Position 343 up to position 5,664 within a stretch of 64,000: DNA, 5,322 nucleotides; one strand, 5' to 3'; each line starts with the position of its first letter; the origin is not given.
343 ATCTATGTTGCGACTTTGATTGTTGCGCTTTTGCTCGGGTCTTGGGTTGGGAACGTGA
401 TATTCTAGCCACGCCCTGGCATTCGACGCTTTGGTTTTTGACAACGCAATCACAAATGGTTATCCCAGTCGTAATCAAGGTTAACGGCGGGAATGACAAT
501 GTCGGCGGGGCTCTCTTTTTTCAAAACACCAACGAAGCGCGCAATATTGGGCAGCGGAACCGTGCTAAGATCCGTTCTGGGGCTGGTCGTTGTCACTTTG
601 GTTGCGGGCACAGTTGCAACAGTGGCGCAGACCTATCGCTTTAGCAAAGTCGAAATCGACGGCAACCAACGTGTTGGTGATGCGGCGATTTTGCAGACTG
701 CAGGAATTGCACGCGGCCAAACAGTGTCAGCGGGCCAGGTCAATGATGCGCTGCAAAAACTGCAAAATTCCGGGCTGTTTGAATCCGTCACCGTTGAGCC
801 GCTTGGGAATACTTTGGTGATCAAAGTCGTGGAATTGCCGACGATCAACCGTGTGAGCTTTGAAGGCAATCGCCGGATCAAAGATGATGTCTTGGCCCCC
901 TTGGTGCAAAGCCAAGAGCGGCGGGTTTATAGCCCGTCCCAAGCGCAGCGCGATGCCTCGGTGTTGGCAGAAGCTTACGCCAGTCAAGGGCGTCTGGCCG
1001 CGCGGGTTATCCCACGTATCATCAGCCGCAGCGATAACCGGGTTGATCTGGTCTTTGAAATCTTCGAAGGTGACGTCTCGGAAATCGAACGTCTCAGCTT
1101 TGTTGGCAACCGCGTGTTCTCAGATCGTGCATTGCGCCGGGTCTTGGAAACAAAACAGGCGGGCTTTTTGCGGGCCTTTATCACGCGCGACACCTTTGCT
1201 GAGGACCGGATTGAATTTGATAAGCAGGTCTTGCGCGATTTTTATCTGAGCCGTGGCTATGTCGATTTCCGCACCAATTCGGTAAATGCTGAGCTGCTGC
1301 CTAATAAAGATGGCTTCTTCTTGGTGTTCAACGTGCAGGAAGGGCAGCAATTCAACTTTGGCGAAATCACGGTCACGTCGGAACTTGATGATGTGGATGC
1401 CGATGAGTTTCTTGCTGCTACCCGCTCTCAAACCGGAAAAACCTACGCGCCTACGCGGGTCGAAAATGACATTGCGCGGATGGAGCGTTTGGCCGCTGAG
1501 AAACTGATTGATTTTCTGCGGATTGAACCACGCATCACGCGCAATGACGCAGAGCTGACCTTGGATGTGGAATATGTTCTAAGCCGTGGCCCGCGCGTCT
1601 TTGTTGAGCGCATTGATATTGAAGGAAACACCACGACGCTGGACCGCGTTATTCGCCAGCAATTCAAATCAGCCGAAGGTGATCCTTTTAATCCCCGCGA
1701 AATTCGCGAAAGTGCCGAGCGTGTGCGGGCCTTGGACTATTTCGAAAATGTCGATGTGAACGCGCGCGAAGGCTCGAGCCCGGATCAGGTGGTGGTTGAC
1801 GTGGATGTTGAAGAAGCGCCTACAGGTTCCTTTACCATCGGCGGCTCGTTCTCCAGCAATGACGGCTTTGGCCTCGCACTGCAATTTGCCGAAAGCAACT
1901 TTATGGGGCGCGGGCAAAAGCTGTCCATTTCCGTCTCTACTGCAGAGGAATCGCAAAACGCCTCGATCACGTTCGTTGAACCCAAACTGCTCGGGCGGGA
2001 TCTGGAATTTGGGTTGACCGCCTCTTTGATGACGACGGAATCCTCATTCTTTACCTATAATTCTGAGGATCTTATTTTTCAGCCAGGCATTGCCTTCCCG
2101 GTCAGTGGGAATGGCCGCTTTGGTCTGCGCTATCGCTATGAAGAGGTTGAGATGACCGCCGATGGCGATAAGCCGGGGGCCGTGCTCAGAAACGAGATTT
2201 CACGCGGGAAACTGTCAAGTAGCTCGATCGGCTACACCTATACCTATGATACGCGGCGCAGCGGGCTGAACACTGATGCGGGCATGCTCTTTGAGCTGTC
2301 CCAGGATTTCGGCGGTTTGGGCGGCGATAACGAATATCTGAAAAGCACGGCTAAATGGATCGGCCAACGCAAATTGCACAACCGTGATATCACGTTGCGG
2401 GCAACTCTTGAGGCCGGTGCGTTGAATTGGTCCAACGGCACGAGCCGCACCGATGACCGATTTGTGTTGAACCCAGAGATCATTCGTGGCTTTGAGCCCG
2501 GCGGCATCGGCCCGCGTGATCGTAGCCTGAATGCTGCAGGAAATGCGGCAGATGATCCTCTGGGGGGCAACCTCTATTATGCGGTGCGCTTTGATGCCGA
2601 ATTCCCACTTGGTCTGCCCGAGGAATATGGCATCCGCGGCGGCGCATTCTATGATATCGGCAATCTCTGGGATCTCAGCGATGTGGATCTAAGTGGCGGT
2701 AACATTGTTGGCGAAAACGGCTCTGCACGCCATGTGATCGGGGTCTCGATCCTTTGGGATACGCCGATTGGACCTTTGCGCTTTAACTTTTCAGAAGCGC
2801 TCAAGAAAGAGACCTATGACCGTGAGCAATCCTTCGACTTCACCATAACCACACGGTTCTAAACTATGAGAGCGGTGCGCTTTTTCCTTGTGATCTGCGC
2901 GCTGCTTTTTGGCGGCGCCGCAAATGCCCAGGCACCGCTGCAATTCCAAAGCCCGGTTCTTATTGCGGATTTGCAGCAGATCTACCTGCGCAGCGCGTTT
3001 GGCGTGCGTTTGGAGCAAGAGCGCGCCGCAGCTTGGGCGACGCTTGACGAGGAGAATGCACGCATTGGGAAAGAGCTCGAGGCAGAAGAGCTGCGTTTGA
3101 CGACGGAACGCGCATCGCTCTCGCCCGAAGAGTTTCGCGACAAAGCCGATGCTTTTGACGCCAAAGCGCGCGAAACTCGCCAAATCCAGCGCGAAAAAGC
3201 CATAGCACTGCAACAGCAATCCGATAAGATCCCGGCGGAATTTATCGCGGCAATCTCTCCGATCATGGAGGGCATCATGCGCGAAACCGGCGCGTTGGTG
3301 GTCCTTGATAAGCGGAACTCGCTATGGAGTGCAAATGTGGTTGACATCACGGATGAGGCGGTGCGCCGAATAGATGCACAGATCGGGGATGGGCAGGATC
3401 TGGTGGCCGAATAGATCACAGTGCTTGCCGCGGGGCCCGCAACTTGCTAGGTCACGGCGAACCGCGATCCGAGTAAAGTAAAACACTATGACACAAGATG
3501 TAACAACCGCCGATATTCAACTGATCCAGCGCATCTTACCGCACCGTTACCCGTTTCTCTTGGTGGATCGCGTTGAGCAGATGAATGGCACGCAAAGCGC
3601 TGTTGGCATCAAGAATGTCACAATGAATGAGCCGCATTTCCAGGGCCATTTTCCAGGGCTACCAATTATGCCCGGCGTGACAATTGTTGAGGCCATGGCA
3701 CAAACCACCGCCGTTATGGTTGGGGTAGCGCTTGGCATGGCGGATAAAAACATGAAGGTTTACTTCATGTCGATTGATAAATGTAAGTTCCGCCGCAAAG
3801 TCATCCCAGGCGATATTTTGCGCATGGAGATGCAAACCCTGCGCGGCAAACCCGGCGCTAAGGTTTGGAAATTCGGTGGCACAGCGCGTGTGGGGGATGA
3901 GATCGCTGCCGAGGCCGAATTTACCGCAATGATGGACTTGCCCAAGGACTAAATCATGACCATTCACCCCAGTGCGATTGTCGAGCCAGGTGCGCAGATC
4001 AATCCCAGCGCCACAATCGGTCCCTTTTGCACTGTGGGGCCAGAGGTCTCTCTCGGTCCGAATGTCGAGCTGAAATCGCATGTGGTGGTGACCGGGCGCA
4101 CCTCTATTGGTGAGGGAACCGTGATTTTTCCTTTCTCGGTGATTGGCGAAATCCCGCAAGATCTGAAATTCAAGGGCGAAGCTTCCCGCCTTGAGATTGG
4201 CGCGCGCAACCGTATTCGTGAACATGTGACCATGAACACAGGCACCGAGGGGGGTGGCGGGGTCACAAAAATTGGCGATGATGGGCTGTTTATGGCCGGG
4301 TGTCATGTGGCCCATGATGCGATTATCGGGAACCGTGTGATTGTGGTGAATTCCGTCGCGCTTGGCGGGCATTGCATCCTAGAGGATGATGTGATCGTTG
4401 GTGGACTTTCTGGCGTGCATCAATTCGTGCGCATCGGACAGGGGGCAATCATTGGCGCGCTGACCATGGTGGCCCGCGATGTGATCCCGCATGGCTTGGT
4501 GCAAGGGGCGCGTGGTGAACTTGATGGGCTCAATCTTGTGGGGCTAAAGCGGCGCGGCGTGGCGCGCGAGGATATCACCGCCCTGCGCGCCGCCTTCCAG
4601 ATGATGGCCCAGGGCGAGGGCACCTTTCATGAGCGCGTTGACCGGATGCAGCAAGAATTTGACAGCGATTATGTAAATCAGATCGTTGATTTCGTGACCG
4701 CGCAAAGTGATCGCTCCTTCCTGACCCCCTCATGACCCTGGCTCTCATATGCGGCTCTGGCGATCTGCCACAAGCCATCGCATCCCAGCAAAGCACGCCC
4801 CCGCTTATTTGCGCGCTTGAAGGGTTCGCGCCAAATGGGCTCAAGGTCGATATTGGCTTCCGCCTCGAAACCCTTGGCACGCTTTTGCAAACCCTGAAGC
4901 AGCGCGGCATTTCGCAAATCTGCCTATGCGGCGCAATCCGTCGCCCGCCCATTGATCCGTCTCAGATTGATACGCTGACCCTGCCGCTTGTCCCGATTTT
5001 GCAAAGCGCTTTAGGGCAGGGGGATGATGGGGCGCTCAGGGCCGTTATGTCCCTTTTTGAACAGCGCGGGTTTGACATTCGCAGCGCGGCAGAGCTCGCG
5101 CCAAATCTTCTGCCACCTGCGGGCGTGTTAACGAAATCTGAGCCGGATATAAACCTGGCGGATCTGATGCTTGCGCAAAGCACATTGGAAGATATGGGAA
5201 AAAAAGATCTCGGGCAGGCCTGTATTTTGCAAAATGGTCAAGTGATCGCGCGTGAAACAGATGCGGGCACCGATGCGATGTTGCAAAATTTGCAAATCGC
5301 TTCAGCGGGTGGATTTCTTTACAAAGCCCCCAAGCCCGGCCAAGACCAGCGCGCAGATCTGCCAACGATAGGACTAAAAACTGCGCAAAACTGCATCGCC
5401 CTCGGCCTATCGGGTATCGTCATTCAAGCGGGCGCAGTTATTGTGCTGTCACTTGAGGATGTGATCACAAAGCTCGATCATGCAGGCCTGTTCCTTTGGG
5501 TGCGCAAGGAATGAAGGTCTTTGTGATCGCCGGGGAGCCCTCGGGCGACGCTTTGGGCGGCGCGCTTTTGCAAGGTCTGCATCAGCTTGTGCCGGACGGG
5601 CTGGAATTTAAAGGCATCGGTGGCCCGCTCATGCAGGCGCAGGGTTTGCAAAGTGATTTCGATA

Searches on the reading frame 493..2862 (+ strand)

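Call 71: search_protein_families(library=pfam, max_evalue=0.00001, proteins=[window:493-2862:+])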
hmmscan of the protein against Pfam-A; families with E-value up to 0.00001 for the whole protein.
window:493-2862:+ (789 aa): 4 families
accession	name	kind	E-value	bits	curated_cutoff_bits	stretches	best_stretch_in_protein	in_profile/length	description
PF07244.20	POTRA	-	2.4e-56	188.8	21.3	4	116-193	1-79/79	Surface antigen variable number repeat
PF01103.29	Omp85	-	6.2e-53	180.8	24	1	469-789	1-325/325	Omp85 superfamily domain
PF08478.15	POTRA_1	-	4.4e-09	36.9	23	0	50-114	3-68/69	POTRA domain, FtsQ-type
PF08479.16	POTRA_2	-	5.8e-08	32.9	24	0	117-173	2-58/76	POTRA domain, ShlB-type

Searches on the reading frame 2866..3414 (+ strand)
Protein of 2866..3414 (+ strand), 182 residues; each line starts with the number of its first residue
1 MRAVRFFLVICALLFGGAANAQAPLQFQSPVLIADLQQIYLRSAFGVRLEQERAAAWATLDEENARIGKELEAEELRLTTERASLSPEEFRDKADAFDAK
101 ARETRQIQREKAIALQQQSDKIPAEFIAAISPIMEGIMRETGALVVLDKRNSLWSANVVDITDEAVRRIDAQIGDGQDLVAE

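Call 71: search_protein_families(library=pfam, max_evalue=0.00001, proteins=[window:2866-3414:+])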
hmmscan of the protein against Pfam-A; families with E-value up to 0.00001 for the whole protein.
window:2866-3414:+ (182 aa): 1 family
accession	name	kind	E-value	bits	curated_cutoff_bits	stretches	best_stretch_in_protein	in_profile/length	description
PF03938.19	OmpH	-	2e-12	47.9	32.4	1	52-168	16-140/141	Outer membrane protein (OmpH-like)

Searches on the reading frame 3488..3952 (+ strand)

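Call 71: search_protein_families(library=pfam, max_evalue=0.00001, proteins=[window:3488-3952:+])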
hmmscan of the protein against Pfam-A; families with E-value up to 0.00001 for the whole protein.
window:3488-3952:+ (154 aa): 1 family
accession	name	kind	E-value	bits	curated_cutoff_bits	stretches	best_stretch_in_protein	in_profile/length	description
PF07977.19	FabA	-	3.6e-32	111.3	23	1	17-144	1-138/138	FabA-like domain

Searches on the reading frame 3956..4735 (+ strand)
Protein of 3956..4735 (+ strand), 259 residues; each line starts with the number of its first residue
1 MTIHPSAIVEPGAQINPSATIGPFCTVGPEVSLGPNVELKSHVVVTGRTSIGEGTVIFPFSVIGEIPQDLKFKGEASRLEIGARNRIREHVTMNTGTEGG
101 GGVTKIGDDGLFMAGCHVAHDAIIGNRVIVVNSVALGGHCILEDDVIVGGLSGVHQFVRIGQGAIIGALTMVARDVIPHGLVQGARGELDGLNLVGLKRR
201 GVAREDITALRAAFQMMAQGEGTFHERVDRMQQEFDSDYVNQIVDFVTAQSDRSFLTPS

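Call 71: search_protein_families(library=pfam, max_evalue=0.00001, proteins=[window:3956-4735:+])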
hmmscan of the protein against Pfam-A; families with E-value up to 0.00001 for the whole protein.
window:3956-4735:+ (259 aa): 4 families
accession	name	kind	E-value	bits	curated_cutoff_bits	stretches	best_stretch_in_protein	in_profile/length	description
PF00132.30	Hexapep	-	2.9e-23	81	27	1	12-47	1-36/36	Bacterial transferase hexapeptide (six repeats)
PF13720.11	Acetyltransf_11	-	1.7e-18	67.2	24.5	1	175-254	1-80/82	Udp N-acetylglucosamine O-acyltransferase; Domain 2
PF25084.1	LbH_EIF2B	-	1.1e-07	32.2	54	0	114-149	66-100/105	EIF2B subunit epsilon LbH domain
PF25087.1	GMPPB_C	-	1.5e-07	31.6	39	0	15-126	7-102/110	GMPPB C-terminal domain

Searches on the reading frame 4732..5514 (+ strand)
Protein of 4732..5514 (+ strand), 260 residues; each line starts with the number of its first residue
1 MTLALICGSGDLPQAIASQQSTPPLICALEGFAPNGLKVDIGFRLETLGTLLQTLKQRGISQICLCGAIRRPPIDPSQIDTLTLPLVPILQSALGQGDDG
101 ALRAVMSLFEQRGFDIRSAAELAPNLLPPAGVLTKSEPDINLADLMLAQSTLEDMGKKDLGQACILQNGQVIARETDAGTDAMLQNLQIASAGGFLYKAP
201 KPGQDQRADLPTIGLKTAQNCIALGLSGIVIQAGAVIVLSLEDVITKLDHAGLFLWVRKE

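Call 71: search_protein_families(library=pfam, max_evalue=0.00001, proteins=[window:4732-5514:+])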
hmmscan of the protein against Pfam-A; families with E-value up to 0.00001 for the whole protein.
window:4732-5514:+ (260 aa): 2 families
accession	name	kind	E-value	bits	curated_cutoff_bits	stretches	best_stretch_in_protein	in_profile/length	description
PF06230.17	LpxI_C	-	7.8e-32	110.3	25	1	129-256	1-131/131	LpxI C-terminal domain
PF17930.7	LpxI_N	-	1.2e-22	80.7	25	1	3-126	2-129/129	LpxI N-terminal domain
